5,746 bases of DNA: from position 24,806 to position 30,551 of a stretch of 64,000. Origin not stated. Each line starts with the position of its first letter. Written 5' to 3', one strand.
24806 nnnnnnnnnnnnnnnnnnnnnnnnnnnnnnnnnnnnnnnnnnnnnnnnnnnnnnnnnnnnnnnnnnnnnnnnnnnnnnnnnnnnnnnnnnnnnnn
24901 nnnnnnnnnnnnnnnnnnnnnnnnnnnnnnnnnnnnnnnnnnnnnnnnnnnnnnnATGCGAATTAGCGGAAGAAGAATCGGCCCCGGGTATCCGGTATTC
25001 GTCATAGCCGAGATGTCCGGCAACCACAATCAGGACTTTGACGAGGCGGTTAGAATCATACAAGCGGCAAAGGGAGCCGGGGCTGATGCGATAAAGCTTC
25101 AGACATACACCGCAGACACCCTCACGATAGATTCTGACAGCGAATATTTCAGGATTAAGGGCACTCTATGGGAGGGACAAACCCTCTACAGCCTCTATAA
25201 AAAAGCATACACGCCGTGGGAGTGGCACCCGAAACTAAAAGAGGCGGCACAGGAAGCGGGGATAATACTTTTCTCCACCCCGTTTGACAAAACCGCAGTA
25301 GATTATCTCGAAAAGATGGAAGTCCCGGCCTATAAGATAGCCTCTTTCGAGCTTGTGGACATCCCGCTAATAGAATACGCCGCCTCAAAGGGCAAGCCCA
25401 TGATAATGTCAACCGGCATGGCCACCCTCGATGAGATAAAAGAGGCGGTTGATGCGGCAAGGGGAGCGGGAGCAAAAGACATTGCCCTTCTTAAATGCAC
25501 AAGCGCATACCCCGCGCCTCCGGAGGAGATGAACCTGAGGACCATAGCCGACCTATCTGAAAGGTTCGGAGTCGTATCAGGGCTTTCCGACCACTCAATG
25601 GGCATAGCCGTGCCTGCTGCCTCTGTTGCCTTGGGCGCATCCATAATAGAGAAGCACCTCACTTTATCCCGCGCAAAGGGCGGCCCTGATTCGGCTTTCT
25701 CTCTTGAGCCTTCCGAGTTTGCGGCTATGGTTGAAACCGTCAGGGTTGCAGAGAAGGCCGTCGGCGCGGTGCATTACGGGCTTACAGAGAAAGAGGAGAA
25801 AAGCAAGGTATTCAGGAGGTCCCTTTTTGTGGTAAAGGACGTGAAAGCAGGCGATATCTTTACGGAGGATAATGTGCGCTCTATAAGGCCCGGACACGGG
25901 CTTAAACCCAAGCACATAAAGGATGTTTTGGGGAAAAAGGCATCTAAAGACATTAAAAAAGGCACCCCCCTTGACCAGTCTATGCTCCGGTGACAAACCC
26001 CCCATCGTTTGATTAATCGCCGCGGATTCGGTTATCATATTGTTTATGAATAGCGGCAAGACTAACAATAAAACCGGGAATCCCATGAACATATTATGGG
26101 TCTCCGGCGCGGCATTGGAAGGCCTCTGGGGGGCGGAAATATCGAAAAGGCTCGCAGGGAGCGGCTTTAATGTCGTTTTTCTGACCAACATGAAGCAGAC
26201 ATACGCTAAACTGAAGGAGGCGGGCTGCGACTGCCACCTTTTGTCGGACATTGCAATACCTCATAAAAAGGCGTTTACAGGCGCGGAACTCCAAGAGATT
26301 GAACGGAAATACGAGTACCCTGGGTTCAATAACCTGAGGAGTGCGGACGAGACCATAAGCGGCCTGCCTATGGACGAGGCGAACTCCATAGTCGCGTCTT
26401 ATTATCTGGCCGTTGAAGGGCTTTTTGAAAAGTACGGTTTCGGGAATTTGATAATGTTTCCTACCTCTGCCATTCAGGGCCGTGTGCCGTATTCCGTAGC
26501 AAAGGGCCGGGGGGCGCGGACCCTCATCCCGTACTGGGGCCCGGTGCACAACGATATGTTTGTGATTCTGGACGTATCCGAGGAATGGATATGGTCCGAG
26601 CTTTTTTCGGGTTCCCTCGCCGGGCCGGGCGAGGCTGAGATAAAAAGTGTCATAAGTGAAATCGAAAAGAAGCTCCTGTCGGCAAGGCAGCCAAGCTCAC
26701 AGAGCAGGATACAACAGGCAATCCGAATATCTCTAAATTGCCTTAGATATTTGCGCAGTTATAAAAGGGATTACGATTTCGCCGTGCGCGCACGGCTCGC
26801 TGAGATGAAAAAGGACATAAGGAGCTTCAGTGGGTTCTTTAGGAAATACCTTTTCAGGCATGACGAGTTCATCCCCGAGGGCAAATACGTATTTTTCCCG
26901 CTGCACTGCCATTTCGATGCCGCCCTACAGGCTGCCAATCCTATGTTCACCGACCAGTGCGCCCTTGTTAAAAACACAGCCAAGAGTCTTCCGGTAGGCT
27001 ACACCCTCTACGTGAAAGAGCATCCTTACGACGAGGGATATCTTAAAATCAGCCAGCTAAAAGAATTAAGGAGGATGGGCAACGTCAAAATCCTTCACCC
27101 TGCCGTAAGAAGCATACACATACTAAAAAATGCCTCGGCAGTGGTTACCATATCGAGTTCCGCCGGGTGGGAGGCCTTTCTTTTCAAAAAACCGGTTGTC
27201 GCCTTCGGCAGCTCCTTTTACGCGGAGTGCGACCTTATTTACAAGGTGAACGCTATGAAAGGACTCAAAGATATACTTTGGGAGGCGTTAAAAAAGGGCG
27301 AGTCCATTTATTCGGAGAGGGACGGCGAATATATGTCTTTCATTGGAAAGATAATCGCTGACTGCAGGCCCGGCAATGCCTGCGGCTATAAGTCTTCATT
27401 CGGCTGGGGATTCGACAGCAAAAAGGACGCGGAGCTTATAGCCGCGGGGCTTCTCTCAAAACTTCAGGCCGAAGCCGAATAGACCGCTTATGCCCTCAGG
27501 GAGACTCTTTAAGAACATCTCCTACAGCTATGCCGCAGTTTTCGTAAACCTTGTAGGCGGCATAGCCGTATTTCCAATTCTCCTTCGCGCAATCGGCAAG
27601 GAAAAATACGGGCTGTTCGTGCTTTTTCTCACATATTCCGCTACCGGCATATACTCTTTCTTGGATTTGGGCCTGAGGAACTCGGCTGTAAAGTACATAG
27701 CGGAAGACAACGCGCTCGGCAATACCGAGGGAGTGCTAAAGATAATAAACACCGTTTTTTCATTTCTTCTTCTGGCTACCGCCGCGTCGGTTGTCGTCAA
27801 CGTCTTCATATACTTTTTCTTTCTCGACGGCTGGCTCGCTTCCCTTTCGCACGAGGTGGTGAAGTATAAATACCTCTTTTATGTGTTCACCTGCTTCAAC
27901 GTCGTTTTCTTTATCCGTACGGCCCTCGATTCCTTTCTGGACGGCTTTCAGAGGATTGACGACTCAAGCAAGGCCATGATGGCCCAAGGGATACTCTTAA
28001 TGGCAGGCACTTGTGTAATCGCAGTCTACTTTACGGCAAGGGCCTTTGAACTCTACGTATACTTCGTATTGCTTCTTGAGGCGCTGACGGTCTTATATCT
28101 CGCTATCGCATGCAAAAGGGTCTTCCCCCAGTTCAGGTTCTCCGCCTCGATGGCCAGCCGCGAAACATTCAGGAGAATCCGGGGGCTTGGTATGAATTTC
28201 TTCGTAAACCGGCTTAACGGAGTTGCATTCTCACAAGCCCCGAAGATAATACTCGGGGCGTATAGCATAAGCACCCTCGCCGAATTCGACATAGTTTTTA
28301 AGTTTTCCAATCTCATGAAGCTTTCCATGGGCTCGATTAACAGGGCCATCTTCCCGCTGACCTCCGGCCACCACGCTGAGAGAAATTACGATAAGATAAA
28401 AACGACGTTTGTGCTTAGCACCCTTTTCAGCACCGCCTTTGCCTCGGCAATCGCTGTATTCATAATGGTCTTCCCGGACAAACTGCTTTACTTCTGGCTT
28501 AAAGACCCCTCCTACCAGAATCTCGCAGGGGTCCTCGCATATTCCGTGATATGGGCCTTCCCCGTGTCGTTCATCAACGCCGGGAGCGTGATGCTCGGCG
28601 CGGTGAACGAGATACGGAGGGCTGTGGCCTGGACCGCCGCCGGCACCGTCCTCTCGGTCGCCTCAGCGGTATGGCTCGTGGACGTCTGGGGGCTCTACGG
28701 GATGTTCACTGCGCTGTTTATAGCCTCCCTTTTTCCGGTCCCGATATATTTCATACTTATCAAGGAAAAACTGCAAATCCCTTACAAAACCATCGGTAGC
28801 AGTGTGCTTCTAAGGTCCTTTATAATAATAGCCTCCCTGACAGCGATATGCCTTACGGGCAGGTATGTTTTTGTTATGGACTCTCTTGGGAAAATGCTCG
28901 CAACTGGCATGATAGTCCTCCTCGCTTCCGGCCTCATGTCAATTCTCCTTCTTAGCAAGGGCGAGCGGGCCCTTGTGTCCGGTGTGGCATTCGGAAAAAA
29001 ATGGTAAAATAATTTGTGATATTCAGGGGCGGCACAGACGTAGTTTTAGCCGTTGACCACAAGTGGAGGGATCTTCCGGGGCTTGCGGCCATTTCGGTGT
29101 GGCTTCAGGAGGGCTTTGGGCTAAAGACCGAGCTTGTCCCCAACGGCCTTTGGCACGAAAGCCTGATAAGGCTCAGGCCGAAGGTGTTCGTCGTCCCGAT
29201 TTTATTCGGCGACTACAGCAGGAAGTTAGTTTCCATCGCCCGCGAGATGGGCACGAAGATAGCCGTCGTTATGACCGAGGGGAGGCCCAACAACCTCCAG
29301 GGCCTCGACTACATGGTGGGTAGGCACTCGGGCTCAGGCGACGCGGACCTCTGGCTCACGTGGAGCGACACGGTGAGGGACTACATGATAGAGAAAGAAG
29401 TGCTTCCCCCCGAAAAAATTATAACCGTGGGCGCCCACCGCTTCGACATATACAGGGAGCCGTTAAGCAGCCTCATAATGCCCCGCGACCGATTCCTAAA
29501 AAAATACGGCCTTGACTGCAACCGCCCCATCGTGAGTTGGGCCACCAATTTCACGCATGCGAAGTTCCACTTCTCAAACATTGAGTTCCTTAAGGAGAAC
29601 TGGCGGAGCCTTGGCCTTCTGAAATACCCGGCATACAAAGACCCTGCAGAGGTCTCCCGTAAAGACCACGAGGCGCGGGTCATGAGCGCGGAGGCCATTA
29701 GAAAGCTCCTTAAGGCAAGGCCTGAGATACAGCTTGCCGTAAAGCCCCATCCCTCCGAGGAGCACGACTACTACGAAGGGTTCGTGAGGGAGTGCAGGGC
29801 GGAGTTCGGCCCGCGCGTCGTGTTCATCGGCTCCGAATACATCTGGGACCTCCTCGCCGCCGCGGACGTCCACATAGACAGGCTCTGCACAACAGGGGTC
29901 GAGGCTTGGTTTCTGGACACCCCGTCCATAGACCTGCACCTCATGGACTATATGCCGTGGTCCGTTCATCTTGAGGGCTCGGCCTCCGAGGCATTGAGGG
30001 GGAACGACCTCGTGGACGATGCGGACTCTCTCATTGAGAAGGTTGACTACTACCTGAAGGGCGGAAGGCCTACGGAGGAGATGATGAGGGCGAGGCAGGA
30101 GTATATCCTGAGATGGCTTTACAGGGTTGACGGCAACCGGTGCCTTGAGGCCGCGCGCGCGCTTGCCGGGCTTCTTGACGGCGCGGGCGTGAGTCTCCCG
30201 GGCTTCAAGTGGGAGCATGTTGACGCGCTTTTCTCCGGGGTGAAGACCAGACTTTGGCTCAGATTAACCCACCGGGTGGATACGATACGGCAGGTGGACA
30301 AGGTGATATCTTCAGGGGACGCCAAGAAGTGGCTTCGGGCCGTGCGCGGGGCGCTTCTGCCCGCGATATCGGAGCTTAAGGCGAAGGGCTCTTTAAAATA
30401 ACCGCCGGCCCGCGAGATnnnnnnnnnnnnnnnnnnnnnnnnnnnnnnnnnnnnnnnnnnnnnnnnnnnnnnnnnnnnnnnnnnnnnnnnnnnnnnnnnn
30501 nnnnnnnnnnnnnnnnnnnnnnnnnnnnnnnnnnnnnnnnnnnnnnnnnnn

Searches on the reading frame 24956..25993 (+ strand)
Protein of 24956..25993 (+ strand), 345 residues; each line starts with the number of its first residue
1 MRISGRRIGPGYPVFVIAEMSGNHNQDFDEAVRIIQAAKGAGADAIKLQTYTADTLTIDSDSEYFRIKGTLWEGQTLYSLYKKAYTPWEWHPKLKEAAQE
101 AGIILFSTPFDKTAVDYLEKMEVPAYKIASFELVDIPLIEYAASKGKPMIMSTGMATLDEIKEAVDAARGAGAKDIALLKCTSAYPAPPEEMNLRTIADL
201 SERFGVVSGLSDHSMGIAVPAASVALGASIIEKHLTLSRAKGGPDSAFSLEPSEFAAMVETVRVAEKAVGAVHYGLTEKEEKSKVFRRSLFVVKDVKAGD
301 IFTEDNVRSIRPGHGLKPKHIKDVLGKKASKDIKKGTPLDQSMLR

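Call 20: search_protein_families(library=ncbifam, proteins=[window:24956-25993:+], max_evalue=0.00001)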
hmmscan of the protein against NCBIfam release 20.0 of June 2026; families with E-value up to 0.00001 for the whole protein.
window:24956-25993:+ (345 aa): 2 families
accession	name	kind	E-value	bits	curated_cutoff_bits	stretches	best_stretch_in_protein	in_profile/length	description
TIGR03586.1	PseI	equivalog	8.5e-158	524.7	340.25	1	14-339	2-327/327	pseudaminic acid synthase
TIGR03569.1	NeuB_NnaB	equivalog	8.1e-99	330.8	399.65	1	14-337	1-327/329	N-acetylneuraminate synthase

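Call 21: search_protein_families(library=pfam, proteins=[window:24956-25993:+], max_evalue=0.001)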
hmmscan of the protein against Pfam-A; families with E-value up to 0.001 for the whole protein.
window:24956-25993:+ (345 aa): 2 families
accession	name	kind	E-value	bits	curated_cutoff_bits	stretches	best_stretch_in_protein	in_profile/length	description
PF03102.20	NeuB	-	3.7e-93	311.9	22.1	1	34-272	1-239/241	NeuB family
PF08666.17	SAF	-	5.3e-15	56.2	21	1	287-345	1-63/63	SAF domain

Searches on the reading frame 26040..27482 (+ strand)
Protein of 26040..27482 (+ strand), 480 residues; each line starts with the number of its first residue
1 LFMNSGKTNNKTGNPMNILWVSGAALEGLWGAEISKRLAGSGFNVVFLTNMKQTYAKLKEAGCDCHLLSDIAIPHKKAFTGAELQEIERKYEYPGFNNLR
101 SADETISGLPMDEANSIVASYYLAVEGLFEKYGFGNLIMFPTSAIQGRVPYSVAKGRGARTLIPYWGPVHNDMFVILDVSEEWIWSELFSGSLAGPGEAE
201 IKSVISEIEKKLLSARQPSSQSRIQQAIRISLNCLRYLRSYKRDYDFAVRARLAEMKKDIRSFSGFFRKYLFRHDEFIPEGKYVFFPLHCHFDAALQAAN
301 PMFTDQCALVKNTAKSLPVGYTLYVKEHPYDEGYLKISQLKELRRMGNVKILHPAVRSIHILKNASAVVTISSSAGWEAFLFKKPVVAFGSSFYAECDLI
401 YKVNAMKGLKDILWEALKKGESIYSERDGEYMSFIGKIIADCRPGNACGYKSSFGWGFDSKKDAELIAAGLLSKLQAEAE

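Call 5: search_protein_families(library=pfam, proteins=[window:26040-27482:+], max_evalue=0.01)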
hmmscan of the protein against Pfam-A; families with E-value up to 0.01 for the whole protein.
window:26040-27482:+ (480 aa): 1 family
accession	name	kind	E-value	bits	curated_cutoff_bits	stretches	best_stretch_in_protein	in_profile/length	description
PF05159.20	Capsule_synth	-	2.4e-14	54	20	1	277-396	141-268/310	Capsule polysaccharide biosynthesis protein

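Call 6: search_protein_families(library=ncbifam, proteins=[window:26040-27482:+], max_evalue=0.01)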
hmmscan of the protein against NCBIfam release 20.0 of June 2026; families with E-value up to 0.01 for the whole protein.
window:26040-27482:+ (480 aa): 1 family
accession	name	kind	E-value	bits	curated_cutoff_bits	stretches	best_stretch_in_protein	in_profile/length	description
NF050054.1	CapPschMdfirKpsS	equivalog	1.8e-05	24.2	600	1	322-404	266-352/390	capsule polysaccharide modification protein KpsS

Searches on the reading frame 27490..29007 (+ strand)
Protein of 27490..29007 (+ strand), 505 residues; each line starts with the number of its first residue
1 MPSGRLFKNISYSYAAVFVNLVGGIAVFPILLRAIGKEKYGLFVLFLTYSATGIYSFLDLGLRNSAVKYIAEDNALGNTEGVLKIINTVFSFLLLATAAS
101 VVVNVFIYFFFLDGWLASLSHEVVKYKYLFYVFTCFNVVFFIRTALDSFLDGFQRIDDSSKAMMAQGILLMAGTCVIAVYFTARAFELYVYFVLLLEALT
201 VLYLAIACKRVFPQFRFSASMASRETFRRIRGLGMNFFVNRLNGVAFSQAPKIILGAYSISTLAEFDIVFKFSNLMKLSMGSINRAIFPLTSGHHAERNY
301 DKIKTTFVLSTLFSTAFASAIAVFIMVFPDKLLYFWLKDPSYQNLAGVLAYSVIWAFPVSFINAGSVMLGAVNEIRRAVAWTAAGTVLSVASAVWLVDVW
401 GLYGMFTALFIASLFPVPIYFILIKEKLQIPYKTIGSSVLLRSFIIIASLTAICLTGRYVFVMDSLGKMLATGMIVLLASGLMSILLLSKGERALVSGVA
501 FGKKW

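Call 20: search_protein_families(library=ncbifam, proteins=[window:27490-29007:+], max_evalue=0.00001)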
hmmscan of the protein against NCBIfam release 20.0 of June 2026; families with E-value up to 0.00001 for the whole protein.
window:27490-29007:+ (505 aa): 0 families

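Call 21: search_protein_families(library=pfam, proteins=[window:27490-29007:+], max_evalue=0.001)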
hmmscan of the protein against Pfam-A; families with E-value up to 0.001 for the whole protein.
window:27490-29007:+ (505 aa): 2 families
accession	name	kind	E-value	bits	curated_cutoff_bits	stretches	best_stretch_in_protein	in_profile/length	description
PF01943.22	Polysacc_synt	-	1.7e-12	47.8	28.2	1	7-292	2-271/274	Polysaccharide biosynthesis protein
PF01554.23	MatE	-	2.9e-08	34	24.9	1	253-393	18-159/161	MatE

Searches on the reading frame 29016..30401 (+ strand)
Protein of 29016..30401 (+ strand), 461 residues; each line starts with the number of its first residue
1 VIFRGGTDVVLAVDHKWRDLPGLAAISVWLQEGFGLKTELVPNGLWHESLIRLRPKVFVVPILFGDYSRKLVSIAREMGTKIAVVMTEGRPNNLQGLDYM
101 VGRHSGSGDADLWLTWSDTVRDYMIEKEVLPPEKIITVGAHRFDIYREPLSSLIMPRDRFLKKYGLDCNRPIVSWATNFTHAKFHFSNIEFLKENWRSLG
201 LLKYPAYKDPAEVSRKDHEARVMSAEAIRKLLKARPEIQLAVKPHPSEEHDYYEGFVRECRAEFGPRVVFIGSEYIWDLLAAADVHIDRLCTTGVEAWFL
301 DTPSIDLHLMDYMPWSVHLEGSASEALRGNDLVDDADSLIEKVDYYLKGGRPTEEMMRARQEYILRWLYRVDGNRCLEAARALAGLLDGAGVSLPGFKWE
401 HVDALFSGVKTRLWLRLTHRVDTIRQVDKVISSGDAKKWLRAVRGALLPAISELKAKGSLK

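Call 5: search_protein_families(library=pfam, proteins=[window:29016-30401:+], max_evalue=0.01)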
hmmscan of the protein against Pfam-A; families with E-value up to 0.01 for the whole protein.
window:29016-30401:+ (461 aa): 0 families

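Call 6: search_protein_families(library=ncbifam, proteins=[window:29016-30401:+], max_evalue=0.01)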
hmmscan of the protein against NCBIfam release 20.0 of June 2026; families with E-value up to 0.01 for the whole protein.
window:29016-30401:+ (461 aa): 2 families
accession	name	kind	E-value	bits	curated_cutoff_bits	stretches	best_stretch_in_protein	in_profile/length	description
NF046086.1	BFO_1060_trans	domain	5.1e-69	233.1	200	1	10-387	3-364/365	BFO_1060 family glycosyltransferase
TIGR04396.2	surf_polysacc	subfamily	3.8e-46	158.1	125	1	9-388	1-364/427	surface carbohydrate biosynthesis protein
